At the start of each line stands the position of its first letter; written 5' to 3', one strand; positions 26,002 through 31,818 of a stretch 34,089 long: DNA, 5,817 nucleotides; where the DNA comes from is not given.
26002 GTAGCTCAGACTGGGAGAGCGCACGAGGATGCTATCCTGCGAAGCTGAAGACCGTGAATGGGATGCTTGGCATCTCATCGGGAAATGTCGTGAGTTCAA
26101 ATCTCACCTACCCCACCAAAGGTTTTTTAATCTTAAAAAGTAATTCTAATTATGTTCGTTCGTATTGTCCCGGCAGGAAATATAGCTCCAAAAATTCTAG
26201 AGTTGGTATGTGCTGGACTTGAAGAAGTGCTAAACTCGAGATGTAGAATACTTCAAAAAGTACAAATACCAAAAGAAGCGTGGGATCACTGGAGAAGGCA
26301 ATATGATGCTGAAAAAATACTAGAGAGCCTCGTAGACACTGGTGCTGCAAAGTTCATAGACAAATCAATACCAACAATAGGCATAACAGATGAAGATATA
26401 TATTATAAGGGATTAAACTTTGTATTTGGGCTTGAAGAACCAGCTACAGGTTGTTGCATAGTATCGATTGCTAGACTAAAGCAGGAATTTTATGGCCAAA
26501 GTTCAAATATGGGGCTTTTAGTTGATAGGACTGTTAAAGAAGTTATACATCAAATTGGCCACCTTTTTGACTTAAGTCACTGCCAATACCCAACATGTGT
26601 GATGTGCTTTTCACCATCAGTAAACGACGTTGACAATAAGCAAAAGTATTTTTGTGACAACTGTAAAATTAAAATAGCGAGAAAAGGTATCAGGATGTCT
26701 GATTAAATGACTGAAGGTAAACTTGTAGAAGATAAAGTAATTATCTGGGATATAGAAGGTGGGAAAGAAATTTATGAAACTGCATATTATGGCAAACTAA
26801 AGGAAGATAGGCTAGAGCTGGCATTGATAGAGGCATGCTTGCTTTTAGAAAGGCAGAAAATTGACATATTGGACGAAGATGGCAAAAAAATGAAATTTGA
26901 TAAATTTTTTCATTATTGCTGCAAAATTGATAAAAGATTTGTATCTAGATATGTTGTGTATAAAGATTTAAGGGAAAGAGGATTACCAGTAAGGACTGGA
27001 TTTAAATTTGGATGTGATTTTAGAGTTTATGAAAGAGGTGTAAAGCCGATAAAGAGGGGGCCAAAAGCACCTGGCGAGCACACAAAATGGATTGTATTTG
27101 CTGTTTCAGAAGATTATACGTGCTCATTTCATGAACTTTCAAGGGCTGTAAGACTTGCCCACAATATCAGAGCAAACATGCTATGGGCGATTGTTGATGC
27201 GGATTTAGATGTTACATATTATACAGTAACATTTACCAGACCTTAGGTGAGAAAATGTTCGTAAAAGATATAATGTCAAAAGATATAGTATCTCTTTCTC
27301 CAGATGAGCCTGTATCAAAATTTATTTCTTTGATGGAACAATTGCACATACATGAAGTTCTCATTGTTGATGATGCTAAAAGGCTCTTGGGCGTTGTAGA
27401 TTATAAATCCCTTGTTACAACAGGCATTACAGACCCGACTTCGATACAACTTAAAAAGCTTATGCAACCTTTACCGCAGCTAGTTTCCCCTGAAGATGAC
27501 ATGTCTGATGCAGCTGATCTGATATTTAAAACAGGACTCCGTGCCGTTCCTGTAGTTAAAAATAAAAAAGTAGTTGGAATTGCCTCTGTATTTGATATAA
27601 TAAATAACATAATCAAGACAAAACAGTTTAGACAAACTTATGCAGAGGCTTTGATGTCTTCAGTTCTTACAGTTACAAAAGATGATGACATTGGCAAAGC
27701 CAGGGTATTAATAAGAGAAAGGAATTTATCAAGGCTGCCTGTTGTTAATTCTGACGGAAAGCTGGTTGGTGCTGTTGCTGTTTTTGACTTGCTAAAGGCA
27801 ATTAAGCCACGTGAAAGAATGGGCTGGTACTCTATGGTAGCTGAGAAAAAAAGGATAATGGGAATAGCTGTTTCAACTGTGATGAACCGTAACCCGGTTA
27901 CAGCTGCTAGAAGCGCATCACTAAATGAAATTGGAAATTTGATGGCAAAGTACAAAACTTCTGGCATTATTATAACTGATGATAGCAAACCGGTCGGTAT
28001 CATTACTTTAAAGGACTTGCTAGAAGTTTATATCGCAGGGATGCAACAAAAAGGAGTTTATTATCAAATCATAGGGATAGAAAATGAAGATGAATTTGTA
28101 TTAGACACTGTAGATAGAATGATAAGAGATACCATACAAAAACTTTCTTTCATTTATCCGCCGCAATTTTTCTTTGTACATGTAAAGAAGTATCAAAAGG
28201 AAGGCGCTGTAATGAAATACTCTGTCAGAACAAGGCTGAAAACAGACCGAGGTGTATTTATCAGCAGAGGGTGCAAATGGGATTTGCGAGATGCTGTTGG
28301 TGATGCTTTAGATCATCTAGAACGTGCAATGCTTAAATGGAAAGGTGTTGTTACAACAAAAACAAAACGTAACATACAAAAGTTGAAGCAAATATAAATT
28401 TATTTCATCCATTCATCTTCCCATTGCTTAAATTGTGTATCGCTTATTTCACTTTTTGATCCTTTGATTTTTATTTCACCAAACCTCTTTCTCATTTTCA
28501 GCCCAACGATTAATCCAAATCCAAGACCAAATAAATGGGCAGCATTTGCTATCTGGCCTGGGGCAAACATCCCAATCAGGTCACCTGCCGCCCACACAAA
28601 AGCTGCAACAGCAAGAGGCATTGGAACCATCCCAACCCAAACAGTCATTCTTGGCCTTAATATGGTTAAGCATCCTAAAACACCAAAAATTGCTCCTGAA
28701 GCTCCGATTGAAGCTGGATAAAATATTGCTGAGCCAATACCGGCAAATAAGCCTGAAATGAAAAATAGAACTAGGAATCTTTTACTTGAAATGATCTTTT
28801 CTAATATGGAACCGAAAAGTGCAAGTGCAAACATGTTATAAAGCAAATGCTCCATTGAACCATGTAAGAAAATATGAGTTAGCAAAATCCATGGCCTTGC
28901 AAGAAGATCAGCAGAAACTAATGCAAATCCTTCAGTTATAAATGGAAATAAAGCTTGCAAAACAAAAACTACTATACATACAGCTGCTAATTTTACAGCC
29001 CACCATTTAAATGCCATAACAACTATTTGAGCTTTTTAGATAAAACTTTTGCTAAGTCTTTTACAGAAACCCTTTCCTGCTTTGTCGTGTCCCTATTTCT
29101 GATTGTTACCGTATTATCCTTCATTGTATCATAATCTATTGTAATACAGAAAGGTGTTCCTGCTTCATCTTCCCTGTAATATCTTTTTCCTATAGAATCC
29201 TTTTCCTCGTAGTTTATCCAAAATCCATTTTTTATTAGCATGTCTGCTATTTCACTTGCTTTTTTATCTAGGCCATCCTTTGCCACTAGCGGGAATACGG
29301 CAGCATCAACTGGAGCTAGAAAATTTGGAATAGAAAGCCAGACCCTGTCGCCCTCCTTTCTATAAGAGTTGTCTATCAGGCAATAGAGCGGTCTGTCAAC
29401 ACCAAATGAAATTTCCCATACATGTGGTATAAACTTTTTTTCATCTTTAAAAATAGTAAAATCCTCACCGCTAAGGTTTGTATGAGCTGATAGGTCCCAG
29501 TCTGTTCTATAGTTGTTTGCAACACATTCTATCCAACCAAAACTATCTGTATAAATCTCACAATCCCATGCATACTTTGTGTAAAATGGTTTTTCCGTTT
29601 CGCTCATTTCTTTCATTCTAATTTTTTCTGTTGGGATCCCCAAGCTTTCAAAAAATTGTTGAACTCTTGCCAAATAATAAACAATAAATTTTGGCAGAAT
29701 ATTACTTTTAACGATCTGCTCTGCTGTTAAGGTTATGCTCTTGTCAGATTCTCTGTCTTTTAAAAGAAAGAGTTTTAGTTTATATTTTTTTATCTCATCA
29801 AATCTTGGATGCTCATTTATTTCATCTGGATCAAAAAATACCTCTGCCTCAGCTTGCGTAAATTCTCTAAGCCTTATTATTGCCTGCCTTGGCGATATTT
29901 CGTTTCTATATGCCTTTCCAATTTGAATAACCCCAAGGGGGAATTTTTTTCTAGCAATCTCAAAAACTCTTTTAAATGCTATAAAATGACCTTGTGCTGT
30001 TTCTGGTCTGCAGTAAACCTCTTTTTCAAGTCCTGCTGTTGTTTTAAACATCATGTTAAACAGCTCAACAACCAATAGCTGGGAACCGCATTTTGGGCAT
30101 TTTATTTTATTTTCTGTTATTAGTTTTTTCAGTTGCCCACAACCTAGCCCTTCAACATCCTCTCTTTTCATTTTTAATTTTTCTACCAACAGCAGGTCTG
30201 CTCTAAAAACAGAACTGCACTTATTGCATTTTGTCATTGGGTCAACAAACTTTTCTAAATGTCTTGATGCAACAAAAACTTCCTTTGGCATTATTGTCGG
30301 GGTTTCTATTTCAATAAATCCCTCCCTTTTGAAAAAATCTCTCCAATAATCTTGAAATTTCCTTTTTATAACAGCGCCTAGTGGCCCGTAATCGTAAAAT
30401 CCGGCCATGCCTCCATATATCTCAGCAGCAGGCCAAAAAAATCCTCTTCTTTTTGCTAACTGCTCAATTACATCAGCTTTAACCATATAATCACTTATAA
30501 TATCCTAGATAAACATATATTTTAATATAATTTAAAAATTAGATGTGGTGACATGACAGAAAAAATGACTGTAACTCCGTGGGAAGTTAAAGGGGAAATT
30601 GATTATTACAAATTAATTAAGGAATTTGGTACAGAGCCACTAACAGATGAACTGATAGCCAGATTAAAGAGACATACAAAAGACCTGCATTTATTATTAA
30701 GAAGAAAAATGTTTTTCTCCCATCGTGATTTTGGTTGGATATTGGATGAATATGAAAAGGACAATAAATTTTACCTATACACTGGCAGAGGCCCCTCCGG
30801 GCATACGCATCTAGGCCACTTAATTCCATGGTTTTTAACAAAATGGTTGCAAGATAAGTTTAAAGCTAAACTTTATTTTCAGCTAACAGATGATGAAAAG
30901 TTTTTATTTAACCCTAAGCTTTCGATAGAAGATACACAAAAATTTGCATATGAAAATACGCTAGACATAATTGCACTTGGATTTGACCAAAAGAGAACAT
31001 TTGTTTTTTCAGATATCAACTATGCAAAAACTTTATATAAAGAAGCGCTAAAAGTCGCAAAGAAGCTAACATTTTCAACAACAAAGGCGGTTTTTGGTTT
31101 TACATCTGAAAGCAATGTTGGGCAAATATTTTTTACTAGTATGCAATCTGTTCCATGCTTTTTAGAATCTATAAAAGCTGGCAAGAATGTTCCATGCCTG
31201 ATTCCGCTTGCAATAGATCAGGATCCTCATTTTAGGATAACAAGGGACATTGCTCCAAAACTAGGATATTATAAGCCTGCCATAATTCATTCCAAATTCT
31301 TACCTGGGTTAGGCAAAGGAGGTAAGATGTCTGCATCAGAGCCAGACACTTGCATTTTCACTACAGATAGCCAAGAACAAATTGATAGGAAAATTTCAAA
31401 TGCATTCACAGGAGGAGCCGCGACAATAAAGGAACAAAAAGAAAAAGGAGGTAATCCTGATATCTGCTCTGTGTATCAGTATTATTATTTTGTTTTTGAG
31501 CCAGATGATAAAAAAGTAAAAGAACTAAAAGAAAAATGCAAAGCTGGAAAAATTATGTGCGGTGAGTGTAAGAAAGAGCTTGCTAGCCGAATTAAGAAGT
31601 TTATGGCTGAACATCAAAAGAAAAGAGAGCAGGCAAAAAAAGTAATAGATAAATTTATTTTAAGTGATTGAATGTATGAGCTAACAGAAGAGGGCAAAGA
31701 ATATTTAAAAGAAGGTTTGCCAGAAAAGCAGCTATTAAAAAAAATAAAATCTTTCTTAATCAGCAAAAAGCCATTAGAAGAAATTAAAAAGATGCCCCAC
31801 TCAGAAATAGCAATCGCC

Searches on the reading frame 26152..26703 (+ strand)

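Call 58: search_protein_families(library=pfam, proteins=[window:26152-26703:+], max_evalue=0.001)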
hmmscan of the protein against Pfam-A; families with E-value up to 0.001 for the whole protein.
window:26152-26703:+ (184 aa): 1 family
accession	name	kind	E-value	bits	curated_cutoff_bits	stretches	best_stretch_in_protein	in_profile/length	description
PF07998.17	Peptidase_M54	-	4.3e-31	108.9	24.4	1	33-176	50-193/194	Peptidase family M54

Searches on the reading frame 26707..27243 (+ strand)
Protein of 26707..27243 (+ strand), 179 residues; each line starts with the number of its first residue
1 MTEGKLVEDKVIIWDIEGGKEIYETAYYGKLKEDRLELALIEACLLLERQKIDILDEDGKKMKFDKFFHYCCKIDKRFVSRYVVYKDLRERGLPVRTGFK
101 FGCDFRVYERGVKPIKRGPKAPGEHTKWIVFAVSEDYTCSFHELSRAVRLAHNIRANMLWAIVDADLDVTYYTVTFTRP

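Call 58: search_protein_families(library=pfam, proteins=[window:26707-27243:+], max_evalue=0.001)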
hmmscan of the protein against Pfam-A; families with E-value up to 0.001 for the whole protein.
window:26707-27243:+ (179 aa): 2 families
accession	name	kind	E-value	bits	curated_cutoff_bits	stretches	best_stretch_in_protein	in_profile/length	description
PF01974.23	tRNA_int_endo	-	3.8e-27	94.6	27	1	78-171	1-85/85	tRNA intron endonuclease, catalytic C-terminal domain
PF02778.19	tRNA_int_endo_N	-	2.2e-18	66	21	1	3-68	2-67/67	tRNA intron endonuclease, N-terminal domain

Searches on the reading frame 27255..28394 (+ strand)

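Call 59: search_protein_families(library=pfam, proteins=[window:27255-28394:+], max_evalue=0.01)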
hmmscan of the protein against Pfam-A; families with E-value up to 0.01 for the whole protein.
window:27255-28394:+ (380 aa): 1 family
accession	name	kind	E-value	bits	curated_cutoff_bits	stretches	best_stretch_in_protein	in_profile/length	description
PF00571.33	CBS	-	5.3e-47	158.4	24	4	206-259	1-55/57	CBS domain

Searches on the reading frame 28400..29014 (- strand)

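Call 59: search_protein_families(library=pfam, proteins=[window:28400-29014:-], max_evalue=0.01)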
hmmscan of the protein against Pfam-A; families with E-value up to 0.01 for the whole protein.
window:28400-29014:- (204 aa): 2 families
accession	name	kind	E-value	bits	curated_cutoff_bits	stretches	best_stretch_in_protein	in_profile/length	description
PF01694.28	Rhomboid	-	3.2e-32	112.1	22.6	1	40-176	3-142/143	Rhomboid domain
PF08551.15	DUF1751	-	0.00013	22.9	22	1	37-99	4-66/99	Eukaryotic integral membrane protein (DUF1751)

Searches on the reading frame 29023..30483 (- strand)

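Call 59: search_protein_families(library=pfam, proteins=[window:29023-30483:-], max_evalue=0.01)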
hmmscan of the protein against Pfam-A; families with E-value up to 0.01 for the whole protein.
window:29023-30483:- (486 aa): 4 families
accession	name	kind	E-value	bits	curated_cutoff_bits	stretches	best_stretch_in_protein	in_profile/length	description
PF03129.25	HGTP_anticodon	-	4.8e-22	78.4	21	1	394-483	2-93/94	Anticodon binding domain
PF00587.30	tRNA-synt_2b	-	5.5e-13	49.8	29.3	1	147-224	2-78/179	tRNA synthetase class II core domain (G, H, P, S and T)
PF00152.25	tRNA-synt_2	-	0.00016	21.3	25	0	40-67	25-52/308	tRNA synthetases class II (D, K and N)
PF17848.7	Zn_ribbon_ACC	-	0.0087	16.7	24.5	0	127-137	2-12/26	Acetyl-CoA carboxylase zinc finger domain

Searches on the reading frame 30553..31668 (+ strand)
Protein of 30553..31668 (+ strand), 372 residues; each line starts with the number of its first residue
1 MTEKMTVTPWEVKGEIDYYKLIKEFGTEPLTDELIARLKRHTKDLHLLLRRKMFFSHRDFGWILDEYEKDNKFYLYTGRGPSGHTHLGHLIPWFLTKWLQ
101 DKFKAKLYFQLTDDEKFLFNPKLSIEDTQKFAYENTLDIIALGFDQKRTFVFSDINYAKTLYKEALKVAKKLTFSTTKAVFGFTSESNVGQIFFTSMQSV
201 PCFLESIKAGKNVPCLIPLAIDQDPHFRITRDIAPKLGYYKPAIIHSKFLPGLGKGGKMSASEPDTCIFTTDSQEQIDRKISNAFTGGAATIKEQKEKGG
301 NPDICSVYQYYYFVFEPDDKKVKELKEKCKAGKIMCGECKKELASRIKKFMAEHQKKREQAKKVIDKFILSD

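Call 59: search_protein_families(library=pfam, proteins=[window:30553-31668:+], max_evalue=0.01)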
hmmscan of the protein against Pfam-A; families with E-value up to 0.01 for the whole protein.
window:30553-31668:+ (372 aa): 1 family
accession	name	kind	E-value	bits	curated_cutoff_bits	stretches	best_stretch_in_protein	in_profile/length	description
PF00579.31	tRNA-synt_1b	-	7e-28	98.2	21.1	1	70-351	3-291/292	tRNA synthetases class I (W and Y)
